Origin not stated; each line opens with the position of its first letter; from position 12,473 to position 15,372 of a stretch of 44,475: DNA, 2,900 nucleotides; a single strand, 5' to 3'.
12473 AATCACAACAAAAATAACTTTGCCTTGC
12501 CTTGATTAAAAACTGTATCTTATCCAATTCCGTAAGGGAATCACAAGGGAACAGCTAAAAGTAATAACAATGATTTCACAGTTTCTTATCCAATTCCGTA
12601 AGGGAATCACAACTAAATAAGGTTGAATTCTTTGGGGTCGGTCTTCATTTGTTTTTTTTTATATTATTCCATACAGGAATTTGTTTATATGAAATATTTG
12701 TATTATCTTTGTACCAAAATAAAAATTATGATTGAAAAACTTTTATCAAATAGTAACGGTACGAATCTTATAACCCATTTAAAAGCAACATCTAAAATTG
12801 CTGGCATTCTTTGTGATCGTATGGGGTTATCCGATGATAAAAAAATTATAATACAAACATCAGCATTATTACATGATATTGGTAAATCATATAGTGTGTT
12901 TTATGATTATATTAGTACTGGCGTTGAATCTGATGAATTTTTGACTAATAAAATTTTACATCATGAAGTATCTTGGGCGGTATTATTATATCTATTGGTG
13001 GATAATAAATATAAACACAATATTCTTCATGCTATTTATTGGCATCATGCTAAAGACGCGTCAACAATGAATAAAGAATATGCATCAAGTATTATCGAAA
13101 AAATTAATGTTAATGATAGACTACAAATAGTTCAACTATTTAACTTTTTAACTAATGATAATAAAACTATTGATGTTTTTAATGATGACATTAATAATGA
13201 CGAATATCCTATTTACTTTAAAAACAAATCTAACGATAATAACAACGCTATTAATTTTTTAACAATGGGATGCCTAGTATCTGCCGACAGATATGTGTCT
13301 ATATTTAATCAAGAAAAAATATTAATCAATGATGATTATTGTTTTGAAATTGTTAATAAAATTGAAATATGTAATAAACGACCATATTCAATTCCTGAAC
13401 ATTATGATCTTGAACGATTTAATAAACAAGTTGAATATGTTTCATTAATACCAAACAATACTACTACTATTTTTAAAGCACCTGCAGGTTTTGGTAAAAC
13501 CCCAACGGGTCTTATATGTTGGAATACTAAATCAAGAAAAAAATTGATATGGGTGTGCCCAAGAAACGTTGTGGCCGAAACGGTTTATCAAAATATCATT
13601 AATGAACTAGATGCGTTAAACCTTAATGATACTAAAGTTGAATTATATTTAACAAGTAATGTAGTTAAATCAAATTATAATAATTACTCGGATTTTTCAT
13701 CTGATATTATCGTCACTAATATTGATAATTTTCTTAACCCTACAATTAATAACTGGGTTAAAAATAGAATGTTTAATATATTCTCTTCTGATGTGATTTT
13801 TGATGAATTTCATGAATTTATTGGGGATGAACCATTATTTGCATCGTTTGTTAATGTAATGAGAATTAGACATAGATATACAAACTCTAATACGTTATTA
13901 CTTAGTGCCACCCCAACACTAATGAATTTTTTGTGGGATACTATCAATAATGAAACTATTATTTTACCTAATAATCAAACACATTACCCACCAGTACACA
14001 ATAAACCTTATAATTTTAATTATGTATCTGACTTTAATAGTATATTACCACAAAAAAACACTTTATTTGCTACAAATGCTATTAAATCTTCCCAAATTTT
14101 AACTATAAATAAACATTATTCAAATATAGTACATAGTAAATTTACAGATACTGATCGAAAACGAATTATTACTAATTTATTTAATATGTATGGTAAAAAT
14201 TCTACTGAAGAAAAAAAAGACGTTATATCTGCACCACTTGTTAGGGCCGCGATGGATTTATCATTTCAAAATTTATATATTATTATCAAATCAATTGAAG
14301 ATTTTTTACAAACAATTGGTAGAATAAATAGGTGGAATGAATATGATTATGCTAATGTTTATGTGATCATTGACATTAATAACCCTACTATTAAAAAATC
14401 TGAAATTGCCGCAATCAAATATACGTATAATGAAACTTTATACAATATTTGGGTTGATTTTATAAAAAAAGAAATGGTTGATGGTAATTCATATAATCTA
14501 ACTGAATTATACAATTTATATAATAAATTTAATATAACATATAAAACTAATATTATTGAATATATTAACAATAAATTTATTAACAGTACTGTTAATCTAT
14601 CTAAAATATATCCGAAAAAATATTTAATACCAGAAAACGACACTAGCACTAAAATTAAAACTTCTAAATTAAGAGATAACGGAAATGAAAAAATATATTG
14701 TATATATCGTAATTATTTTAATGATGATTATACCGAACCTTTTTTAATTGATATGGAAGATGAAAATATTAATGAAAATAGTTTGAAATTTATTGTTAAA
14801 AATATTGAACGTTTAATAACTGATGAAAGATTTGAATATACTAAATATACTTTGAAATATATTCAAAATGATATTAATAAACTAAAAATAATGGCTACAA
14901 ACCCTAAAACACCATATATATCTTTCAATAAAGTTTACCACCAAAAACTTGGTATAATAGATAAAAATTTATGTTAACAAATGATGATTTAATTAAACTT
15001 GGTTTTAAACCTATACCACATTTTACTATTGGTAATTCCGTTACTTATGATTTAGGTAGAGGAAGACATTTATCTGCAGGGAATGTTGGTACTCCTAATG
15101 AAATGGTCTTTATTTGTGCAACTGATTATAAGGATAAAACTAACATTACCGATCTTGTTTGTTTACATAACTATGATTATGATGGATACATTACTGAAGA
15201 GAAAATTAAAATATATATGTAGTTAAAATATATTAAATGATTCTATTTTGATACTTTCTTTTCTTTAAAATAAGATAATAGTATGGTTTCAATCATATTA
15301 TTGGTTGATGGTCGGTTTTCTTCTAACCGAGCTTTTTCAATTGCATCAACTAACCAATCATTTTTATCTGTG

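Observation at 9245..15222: Compact CRISPR-Cas locus with no adaptation module and no recognisable large or small subunit, carried on a phage-like element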

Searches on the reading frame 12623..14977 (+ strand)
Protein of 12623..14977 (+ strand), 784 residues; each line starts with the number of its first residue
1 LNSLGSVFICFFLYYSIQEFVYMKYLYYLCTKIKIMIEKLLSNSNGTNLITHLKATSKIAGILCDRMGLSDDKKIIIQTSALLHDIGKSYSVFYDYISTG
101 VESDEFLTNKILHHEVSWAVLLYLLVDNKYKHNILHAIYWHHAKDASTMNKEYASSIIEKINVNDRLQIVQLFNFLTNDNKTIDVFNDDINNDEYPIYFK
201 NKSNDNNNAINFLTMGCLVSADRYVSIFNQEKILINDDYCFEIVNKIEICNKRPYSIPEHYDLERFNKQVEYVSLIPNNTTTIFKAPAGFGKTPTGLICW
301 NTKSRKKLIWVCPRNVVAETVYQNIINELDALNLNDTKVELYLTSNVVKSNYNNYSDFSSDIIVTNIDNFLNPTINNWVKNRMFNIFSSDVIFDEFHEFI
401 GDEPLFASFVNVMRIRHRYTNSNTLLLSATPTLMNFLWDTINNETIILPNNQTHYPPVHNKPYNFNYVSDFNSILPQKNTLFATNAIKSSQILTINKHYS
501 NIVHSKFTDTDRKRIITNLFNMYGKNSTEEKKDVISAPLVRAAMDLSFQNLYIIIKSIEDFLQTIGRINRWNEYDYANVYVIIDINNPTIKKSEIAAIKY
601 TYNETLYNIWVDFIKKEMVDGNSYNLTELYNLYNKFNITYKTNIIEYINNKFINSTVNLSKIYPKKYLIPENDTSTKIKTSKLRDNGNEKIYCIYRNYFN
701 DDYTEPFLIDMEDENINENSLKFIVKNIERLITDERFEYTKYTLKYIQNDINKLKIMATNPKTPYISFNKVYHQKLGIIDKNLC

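Call 4: search_protein_families(library=pfam, proteins=[window:12623-14977:+], max_evalue=1)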
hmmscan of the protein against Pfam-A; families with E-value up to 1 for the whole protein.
window:12623-14977:+ (784 aa): 5 families
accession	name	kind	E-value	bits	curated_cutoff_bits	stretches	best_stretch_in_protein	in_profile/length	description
PF00270.35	DEAD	-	3e-11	43.8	26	1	269-432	4-161/167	DEAD/DEAH box helicase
PF22590.2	Cas3-like_C_2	-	2.2e-09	38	27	1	497-571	29-104/106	CRISPR-associated nuclease/helicase Cas3, C-terminal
PF01966.28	HD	-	2.7e-09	37.8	22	1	50-146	2-90/116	HD domain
PF18019.7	Cas3_HD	-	0.0015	19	23.1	1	65-155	44-142/207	Cas3, HD domain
PF08668.18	HDOD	-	0.1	12.5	22.9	1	28-90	74-134/196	HDOD domain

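Call 5: search_protein_families(library=ncbifam, proteins=[window:12623-14977:+], max_evalue=1)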
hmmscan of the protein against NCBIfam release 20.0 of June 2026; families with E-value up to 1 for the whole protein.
window:12623-14977:+ (784 aa): 11 families
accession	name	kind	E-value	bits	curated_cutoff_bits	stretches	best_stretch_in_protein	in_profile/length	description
TIGR02621.3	cas3_GSU0051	exception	3e-11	42.9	400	2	44-100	666-722/854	type I-G CRISPR-associated helicase/endonuclease Cas3g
TIGR01596.1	cas3_HD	equivalog_domain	9.6e-10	38.8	43.45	1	50-226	2-177/178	CRISPR-associated endonuclease Cas3''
TIGR00277.1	HDIG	domain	1.9e-06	27.6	27.6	1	47-116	3-59/84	HDIG domain-containing metalloprotein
NF007248.0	PRK09694.1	equivalog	2.6e-05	22.5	569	1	501-607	591-693/878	CRISPR-associated helicase/endonuclease Cas3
TIGR04121.1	DEXH_lig_assoc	equivalog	0.0025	15.6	850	1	266-430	15-183/804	ligase-associated DNA damage response DEXH box helicase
TIGR02562.1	cas3_yersinia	equivalog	0.0042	14.9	565.95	1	74-159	113-196/1110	type I-F CRISPR-associated helicase Cas3f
TIGR03319.1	RNase_Y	equivalog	0.032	12.7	454.35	1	42-89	323-367/514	ribonuclease Y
NF000997.0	PRK00106.1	equivalog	0.072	11.6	937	1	33-90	335-389/535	ribonuclease Y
NF045665.1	NTPtran_DVU1551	equivalog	0.086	11.9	315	1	38-89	205-260/359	DVU_1551 family NTP transferase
NF045662.1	DVU0298_fam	equivalog_domain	0.087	12.4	75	1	94-189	109-197/213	DVU0298 family protein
NF009344.0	PRK12705.1-1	equivalog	0.13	10.8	831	1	43-89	382-425/572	hypothetical protein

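Call 6: search_protein_families(library=padloc, proteins=[window:12623-14977:+], max_evalue=1)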
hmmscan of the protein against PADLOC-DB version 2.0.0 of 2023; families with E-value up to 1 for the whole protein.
window:12623-14977:+ (784 aa): 23 families
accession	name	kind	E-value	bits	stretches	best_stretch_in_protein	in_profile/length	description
PDLC02033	Cas3fv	-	1.1e-56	190.5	2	201-686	315-820/951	-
PDLC01757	Cas3b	-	1.8e-30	104.1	1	39-757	3-655/676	-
PDLC01765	Cas3c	-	1.2e-25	88.5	1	45-680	19-547/612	-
PDLC01761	Cas3b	-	3.4e-25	86.8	1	41-616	5-571/705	-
PDLC02079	Cas3b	-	9.5e-21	71.6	1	37-602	2-561/691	-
PDLC01770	Cas3g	-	1.9e-17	61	3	477-582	251-352/733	-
PDLC01767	Cas3e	-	2.6e-17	60.6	2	38-355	23-280/680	-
PDLC02080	Cas3b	-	2.5e-12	44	1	73-589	57-591/709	-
PDLC01254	Cas3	-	6.5e-12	44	1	43-226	3-158/164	CAS-I; effector_G3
PDLC02081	Cas3b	-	1.8e-11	41.3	2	477-758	422-674/705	-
PDLC01766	Cas3c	-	1.9e-11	41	1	44-615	335-881/1009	-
PDLC00940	Cas3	-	2.5e-10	38.8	1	50-226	2-177/178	CRISPR-associated endonuclease Cas3-HD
PDLC02082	Cas3b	-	2.6e-09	34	1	45-630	7-606/734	-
PDLC01378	Cas3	-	8.1e-09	34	1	58-227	18-170/174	CAS-I; effector_G3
PDLC01196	Cas3d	-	1.3e-08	31.9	1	264-431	14-175/594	CAS-I-D; effector_G3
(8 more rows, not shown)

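Call 47: search_solved_structures(query=window:12728-14977:+, max_evalue=0.001, show_alignments=1)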
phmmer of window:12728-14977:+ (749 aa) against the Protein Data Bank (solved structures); distinct sequences matched with E-value up to 0.001: 1.
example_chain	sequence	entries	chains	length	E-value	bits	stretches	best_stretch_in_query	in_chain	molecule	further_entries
9g44_A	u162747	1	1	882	2.4e-40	141.9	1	165-673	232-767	DEAD-like helicases-like protein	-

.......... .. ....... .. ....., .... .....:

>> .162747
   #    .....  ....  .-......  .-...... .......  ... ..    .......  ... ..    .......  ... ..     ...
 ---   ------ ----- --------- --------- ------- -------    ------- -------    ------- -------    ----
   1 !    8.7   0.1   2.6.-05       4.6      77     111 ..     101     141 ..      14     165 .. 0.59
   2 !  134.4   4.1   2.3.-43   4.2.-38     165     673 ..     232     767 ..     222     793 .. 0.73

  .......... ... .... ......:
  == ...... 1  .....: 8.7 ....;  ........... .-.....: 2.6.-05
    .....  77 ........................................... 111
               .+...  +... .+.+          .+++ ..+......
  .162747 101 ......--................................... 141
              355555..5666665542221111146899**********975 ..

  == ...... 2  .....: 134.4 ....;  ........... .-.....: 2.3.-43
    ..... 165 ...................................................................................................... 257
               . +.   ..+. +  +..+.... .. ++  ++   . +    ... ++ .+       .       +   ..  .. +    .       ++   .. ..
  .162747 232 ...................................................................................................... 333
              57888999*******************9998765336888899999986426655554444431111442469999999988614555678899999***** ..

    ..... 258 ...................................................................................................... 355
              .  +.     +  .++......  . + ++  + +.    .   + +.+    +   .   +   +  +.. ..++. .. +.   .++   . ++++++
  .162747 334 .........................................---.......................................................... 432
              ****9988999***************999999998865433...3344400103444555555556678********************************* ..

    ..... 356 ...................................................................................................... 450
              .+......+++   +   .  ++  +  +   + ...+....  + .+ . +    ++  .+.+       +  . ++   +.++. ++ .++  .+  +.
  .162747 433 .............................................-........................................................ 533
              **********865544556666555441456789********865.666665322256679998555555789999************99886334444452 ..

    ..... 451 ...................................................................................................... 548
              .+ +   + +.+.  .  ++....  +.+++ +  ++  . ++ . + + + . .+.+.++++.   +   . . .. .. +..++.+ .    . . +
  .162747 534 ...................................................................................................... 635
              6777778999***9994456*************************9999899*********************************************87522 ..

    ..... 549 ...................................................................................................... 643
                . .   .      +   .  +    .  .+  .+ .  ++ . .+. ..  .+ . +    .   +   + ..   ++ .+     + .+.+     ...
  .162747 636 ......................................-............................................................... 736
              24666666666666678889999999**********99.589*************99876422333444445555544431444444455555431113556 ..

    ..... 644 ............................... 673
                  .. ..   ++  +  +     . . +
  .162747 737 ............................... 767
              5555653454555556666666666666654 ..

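Call 72: search_dna_similar(query=window:12728-14977:+, collection=plasmids, mode=protein, max_evalue=1e-8, max_rows=15)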
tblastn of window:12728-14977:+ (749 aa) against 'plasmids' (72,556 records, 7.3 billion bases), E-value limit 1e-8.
Records with a match: 4; places in all: 4; records where one place covers at least 80% of the query: 0.
Best place of each record, by identity: <60% 4.
By first word of the organism name: Acinetobacter 3; Legionella 1.
By predicted mobility (MOB-suite, as given by PLSDB): mobilizable 3; conjugative 1.
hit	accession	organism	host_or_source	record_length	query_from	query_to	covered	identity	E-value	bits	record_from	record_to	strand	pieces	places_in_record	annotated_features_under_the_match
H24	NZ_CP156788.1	Acinetobacter sp. ANC 7924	cattle,whole organism,cattle feces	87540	178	602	57%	25.4%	2e-31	140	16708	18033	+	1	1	CRISPR-associated endonuclease Cas3''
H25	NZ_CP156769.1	Acinetobacter sp. ANC 7974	cattle,whole organism,cattle feces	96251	178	602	57%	25.4%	2e-31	140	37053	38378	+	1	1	CRISPR-associated endonuclease Cas3''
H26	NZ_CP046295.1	Acinetobacter lwoffii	Homo sapiens,clinical isolate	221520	178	602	57%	25.1%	9e-31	138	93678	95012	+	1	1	CRISPR-associated endonuclease Cas3''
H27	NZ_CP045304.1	Legionella longbeachae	Homo sapiens,Sputum sample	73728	233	601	49%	24.8%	2e-17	95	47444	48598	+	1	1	CRISPR-associated endonuclease Cas3''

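Call 73: get_annotated_region(hit=H24, flank=6000)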
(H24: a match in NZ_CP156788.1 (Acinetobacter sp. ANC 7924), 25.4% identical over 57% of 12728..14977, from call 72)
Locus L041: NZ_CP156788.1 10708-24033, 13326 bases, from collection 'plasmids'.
description: Acinetobacter sp. ANC 7924 plasmid pANC7924.1, complete sequence
organism: Acinetobacter sp. ANC 7924 (NCBI taxid 3151493)
taxonomy: Bacteria; Pseudomonadota; Gammaproteobacteria; Moraxellales; Moraxellaceae; Acinetobacter; Acinetobacter sp. ANC 7924
host: -; source: cattle,whole organism,cattle feces; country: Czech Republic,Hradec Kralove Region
typing (MOB-suite, as given by PLSDB): mobilizable; relaxase MOBP
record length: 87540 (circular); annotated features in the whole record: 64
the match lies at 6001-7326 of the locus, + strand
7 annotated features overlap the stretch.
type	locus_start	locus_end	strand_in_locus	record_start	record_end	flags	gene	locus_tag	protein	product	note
CDS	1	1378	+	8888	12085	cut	-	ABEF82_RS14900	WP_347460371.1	site-specific integrase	-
CDS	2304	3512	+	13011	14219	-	-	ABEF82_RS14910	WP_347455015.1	integrase arm-type DNA-binding domain-containing protein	-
CDS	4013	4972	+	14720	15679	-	cas1f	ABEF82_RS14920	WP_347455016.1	type I-F CRISPR-associated endonuclease Cas1f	GO:0043571 - maintenance of CRISPR repeat elements [Evidence IEA]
CDS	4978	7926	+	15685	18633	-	-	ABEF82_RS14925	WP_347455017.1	CRISPR-associated endonuclease Cas3''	GO:0043571 - maintenance of CRISPR repeat elements [Evidence IEA]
CDS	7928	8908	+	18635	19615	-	cas7fv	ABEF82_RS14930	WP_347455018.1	type I-Fv CRISPR-associated protein Cas7fv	-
CDS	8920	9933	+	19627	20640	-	cas5fv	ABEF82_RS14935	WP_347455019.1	type I-Fv CRISPR-associated protein Cas5fv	-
CDS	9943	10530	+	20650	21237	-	cas6f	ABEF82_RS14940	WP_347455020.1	type I-F CRISPR-associated endoribonuclease Cas6/Csy4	GO:0043571 - maintenance of CRISPR repeat elements [Evidence IEA]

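Call 77: find_homologous_proteins(query=L041:8920-9933:+, max_evalue=0.00001)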
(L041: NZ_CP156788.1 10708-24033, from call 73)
Query L041:8920-9933:+ (337 aa): 2243 proteins with E <= 0.00001 among 4049 candidates; the best 120 are listed.
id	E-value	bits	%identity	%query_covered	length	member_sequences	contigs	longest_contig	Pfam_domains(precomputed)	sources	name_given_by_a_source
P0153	9.3e-217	736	100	100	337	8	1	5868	PF20158.5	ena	-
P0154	2.7e-196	669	88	100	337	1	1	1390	PF20158.5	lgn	-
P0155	3.7e-187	639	85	100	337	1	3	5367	PF20158.5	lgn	-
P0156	8.1e-177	605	80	100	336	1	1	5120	PF20158.5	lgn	-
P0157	8.5e-175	599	80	100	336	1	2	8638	PF20158.5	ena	-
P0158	4.1e-174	596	79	100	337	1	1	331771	PF20158.5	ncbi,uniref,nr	ncbi:type I-Fv CRISPR-associated protein Cas5fv [Acinetobacter sp. VNH17]|uniref:Type I-Fv CRISPR-as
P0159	4.1e-174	596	81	100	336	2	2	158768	PF20158.5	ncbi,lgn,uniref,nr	ncbi:type I-Fv CRISPR-associated protein Cas5fv [Acinetobacter sichuanensis]|uniref:Type I-Fv CRISPR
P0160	4.2e-174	596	80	100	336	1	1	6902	PF20158.5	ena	-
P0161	7.7e-174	595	80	100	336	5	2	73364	PF20158.5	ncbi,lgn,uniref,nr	ncbi:hypothetical protein EXE10_11350 [Acinetobacter sp. WCHAc060033]|uniref:type I-Fv CRISPR-associ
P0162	1.1e-173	595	80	100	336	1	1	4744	PF20158.5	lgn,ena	-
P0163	1.4e-173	595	81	100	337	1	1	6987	PF20158.5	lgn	-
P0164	1.9e-173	594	79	100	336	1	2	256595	PF20158.5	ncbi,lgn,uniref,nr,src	ncbi:hypothetical protein E2K73_00400 [Acinetobacter sp. RF15A]|uniref:type I-Fv CRISPR-associated p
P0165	2.0e-173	594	80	100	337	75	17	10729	PF20158.5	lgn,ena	-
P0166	2.5e-173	594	80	100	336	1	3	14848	PF20158.5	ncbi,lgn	ncbi:MAG: type I-Fv CRISPR-associated protein Cas5fv [Acinetobacter sp.]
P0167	2.5e-173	594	80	100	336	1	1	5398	PF20158.5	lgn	-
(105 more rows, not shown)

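Call 118: search_solved_structures(query=L041:8920-9933:+, max_evalue=0.001)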
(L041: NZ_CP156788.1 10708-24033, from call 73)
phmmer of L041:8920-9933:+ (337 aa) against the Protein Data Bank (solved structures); distinct sequences matched with E-value up to 0.001: 1.
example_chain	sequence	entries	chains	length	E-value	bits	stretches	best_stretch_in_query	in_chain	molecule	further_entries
5o6u_F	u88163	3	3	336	2.2e-122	411.5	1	1-336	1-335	Uncharacterized protein | Cas5fv | Cas5fv helical domain-containing protein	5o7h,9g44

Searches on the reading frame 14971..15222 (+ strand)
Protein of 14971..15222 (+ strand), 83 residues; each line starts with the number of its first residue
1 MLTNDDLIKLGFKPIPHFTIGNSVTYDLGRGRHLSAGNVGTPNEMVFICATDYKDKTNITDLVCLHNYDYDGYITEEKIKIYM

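Call 4: search_protein_families(library=pfam, proteins=[window:14971-15222:+], max_evalue=1)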
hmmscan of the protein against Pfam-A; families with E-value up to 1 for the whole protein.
window:14971-15222:+ (83 aa): 1 family
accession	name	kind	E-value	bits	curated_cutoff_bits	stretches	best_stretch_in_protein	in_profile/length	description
PF11372.14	DUF3173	-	0.17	12.2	25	1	1-14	2-15/58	Domain of unknown function (DUF3173)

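Call 5: search_protein_families(library=ncbifam, proteins=[window:14971-15222:+], max_evalue=1)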
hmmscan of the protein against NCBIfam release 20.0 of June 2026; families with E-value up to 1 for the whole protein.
window:14971-15222:+ (83 aa): 0 families

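Call 6: search_protein_families(library=padloc, proteins=[window:14971-15222:+], max_evalue=1)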
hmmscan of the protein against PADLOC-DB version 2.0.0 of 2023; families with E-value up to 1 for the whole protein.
window:14971-15222:+ (83 aa): 0 families

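Call 94: search_protein_families(library=phrogs, max_evalue=0.001, proteins=[window:14971-15222:+])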
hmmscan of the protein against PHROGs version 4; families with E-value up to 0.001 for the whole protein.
window:14971-15222:+ (83 aa): 0 families
